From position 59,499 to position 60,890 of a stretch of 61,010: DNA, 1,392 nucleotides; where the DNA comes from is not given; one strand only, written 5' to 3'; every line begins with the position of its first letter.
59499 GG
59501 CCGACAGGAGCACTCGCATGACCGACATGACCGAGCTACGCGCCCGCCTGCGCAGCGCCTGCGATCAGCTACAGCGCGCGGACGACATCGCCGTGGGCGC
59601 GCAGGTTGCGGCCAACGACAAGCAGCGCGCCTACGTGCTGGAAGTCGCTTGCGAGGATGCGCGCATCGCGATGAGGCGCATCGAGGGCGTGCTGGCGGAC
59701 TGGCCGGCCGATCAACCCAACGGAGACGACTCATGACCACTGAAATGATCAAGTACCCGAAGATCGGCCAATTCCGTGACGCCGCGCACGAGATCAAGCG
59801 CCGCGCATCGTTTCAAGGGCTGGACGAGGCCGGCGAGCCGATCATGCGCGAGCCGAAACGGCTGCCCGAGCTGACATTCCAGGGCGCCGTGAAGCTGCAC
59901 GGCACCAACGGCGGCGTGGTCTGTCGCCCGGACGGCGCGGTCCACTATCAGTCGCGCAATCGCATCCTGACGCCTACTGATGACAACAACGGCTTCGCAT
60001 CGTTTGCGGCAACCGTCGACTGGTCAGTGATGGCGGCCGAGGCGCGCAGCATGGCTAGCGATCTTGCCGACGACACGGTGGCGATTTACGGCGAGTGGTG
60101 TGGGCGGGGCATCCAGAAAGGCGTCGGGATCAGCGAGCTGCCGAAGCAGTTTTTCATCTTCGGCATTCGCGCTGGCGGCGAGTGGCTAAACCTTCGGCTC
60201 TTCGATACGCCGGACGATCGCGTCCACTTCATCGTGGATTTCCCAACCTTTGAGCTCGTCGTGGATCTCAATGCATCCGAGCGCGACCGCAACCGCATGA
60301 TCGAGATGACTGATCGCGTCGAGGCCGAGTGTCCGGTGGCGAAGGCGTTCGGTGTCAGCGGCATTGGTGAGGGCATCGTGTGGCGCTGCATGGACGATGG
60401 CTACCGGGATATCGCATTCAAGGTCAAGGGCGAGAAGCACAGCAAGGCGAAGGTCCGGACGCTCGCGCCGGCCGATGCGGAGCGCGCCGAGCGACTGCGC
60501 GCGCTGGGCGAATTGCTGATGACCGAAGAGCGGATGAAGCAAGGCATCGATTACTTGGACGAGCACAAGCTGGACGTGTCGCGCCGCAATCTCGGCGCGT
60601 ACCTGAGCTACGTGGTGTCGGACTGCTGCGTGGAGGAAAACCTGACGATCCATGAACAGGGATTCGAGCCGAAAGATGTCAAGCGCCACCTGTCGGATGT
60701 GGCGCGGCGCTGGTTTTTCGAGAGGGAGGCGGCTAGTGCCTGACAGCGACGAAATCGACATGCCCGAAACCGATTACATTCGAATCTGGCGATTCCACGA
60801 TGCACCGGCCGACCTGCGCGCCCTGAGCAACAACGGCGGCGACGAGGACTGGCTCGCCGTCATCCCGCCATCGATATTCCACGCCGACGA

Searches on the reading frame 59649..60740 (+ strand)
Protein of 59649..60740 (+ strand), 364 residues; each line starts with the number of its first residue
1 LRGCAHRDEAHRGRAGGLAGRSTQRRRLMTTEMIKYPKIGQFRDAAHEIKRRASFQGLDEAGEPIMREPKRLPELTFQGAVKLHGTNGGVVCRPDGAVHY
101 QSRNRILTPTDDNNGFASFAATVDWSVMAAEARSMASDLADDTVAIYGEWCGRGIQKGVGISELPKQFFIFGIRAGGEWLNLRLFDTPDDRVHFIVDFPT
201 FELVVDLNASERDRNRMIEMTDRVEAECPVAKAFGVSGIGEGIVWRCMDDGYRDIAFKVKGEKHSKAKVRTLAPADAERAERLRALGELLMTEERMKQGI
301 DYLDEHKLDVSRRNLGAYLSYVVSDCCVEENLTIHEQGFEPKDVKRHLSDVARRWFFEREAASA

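Call 62: search_protein_families(library=pfam, proteins=[window:59649-60740:+], max_evalue=0.01)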
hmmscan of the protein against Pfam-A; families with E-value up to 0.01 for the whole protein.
window:59649-60740:+ (364 aa): 1 family
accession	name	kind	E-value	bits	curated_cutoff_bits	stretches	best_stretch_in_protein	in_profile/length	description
PF09414.15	RNA_ligase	-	1.1e-13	52.1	27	1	77-260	3-171/171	RNA ligase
